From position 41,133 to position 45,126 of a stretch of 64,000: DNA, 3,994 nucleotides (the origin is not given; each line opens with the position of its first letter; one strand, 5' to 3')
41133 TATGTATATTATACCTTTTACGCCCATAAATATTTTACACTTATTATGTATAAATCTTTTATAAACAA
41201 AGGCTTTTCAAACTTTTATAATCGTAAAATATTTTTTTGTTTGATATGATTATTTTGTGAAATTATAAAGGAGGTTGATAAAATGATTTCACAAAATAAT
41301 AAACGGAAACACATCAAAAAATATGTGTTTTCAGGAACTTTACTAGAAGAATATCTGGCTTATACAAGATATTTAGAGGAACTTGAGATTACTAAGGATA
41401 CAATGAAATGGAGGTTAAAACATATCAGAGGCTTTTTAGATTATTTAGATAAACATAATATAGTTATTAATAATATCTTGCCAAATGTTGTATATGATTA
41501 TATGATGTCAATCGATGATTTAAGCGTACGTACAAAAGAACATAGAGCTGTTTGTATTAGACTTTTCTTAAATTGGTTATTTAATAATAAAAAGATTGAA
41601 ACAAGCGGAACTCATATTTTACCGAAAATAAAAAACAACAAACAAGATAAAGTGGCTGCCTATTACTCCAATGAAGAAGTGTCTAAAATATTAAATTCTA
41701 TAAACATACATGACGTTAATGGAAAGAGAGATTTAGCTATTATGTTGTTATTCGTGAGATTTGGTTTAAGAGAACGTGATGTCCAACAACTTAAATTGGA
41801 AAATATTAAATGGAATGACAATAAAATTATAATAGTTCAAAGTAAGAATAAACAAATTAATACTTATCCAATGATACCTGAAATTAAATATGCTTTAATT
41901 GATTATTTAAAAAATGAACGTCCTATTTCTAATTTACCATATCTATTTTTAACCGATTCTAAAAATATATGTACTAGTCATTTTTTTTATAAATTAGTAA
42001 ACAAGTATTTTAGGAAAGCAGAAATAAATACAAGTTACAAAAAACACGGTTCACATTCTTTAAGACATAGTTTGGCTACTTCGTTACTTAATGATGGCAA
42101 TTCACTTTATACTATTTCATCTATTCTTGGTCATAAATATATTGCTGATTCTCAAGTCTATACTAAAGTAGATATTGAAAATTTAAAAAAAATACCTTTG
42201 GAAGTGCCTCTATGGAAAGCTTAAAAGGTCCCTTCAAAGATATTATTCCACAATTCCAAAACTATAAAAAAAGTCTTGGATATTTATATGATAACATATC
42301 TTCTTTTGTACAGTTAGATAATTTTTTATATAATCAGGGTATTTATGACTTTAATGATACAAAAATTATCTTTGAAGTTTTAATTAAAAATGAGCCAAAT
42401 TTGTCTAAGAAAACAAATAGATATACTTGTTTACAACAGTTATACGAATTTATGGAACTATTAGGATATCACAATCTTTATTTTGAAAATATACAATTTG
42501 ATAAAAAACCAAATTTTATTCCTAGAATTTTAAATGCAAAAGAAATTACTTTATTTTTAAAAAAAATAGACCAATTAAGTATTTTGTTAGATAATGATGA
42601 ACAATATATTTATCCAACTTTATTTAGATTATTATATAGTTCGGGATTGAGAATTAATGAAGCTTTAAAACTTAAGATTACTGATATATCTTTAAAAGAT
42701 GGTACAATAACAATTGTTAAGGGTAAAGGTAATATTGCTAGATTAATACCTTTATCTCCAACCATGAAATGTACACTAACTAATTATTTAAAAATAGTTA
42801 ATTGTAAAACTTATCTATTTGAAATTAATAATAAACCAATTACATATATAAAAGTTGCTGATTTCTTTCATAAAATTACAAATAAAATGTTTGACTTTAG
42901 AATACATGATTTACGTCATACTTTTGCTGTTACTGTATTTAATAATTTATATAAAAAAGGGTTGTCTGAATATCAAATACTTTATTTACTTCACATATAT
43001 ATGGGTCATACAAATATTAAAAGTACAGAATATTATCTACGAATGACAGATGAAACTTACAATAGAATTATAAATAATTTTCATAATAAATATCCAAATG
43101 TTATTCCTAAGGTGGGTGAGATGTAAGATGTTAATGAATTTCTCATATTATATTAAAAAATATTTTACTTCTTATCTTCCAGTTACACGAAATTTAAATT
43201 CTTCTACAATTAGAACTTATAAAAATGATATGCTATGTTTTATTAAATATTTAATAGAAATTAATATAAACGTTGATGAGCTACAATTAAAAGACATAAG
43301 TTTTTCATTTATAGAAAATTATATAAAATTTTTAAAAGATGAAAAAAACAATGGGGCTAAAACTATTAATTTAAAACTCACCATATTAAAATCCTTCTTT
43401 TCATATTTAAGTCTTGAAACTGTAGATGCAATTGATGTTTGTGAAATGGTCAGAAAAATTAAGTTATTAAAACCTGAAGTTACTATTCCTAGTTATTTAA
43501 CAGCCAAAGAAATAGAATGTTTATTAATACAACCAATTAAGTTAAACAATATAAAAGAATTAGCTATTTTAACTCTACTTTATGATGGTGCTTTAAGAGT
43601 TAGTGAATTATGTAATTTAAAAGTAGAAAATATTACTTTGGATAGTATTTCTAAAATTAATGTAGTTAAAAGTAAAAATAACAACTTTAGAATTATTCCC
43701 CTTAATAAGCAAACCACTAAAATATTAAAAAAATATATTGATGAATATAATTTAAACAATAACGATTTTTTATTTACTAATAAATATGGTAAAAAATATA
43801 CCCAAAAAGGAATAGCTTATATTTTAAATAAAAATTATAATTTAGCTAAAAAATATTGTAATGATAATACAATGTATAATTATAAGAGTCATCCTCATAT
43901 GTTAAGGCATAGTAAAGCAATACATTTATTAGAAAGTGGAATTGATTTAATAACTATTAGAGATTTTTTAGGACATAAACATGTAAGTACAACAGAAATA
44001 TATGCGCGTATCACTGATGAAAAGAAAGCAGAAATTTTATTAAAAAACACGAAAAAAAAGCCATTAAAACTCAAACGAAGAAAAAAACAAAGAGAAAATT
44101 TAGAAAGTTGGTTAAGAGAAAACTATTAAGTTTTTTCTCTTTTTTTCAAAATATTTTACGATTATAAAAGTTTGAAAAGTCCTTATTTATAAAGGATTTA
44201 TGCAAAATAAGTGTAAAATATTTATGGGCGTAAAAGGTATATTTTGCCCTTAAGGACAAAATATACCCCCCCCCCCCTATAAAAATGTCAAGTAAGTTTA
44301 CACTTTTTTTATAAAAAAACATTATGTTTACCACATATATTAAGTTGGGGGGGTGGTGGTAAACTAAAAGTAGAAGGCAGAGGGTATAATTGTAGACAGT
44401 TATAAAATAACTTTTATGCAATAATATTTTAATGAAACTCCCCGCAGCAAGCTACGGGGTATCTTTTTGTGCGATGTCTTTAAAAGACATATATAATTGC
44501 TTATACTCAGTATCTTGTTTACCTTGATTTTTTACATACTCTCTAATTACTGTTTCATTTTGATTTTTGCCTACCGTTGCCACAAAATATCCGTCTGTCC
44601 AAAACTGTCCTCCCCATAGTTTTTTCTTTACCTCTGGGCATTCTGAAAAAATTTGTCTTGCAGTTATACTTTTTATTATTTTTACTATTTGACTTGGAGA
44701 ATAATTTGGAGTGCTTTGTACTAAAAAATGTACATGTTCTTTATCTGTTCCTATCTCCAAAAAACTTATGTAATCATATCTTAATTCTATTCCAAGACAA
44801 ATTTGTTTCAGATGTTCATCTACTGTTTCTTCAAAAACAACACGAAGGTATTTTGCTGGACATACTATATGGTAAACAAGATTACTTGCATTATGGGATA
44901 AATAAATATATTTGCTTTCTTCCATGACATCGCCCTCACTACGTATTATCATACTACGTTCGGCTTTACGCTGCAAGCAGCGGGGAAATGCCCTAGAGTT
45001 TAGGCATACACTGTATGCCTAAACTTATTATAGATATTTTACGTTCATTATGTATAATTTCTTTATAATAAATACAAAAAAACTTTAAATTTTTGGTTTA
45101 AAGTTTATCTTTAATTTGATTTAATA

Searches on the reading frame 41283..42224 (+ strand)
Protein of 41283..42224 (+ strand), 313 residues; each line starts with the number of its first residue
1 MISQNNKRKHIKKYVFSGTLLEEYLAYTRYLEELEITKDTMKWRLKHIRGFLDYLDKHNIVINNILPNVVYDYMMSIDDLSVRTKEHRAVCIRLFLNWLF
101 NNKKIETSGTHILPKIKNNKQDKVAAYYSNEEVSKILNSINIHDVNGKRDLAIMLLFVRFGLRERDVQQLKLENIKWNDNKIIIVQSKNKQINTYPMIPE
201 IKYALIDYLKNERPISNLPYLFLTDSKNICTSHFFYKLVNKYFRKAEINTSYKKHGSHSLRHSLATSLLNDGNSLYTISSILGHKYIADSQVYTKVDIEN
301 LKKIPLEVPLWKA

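Call 4: search_protein_families(library=pfam, proteins=[window:41283-42224:+], max_evalue=0.01)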
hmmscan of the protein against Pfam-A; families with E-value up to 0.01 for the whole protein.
window:41283-42224:+ (313 aa): 1 family
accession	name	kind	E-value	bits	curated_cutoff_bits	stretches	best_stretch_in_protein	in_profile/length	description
PF00589.27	Phage_integrase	-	2e-24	86.7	27.1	1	130-297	5-169/172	Phage integrase family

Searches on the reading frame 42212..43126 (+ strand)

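Call 4: search_protein_families(library=pfam, proteins=[window:42212-43126:+], max_evalue=0.01)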
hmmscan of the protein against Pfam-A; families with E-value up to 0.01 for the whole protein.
window:42212-43126:+ (304 aa): 1 family
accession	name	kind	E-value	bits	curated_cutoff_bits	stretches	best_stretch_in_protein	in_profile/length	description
PF00589.27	Phage_integrase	-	5e-21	75.7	27.1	1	124-280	10-170/172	Phage integrase family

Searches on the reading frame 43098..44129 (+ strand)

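Call 13: search_protein_families(library=ncbifam, proteins=[window:43098-44129:+], max_evalue=0.01)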
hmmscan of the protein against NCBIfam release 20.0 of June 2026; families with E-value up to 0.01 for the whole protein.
window:43098-44129:+ (343 aa): 11 families
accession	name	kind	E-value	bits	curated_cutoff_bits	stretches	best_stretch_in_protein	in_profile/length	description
TIGR02224.1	recomb_XerC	equivalog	1.6e-53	182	335.15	1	22-313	2-285/295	tyrosine recombinase XerC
TIGR02225.1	recomb_XerD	equivalog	4.4e-49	167.4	329.6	1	22-313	2-282/290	site-specific tyrosine recombinase XerD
NF040815.2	recomb_XerA_Arch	equivalog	1.5e-46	159.1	220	1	22-309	2-258/263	site-specific tyrosine recombinase/integron integrase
NF001399.0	PRK00283.1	subfamily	1.4e-45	155.8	279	1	22-313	11-291/300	tyrosine recombinase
NF002331.0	PRK01287.1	subfamily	3.9e-28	98.4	371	1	20-334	27-338/365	site-specific tyrosine recombinase XerC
NF003462.0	PRK05084.1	equivalog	1.6e-23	83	267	2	148-318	191-357/360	tyrosine recombinase XerS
TIGR02249.1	integrase_gron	subfamily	3.9e-22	79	265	2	265-313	260-308/315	integron integrase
NF007370.0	PRK09870.1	subfamily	4.1e-15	55.9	221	1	132-303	11-177/200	tyrosine-type DNA invertase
NF007371.0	PRK09871.1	subfamily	7e-14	51.8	222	1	133-317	6-186/198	tyrosine-type DNA invertase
NF011946.0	PRK15417.1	equivalog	6.7e-13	48.5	435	1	247-310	257-320/337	integron integrase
NF040693.1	recomb_GmtY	equivalog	4.5e-07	29.5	340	1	207-309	333-436/441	gamma-mobile-trio recombinase GmtY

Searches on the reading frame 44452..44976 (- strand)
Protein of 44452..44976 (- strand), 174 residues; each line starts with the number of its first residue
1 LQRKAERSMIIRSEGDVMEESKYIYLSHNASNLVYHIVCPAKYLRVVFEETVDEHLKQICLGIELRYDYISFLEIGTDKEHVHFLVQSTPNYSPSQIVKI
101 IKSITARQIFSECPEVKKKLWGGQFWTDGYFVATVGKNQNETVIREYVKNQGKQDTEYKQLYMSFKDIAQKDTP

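Call 62: search_protein_families(library=pfam, proteins=[window:44452-44976:-], max_evalue=0.001)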
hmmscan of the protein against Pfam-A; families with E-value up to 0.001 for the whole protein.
window:44452-44976:- (174 aa): 1 family
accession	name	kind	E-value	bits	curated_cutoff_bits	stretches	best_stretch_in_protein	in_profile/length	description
PF01797.21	Y1_Tnp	-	8.2e-35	120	23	1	30-151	2-121/121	Transposase IS200 like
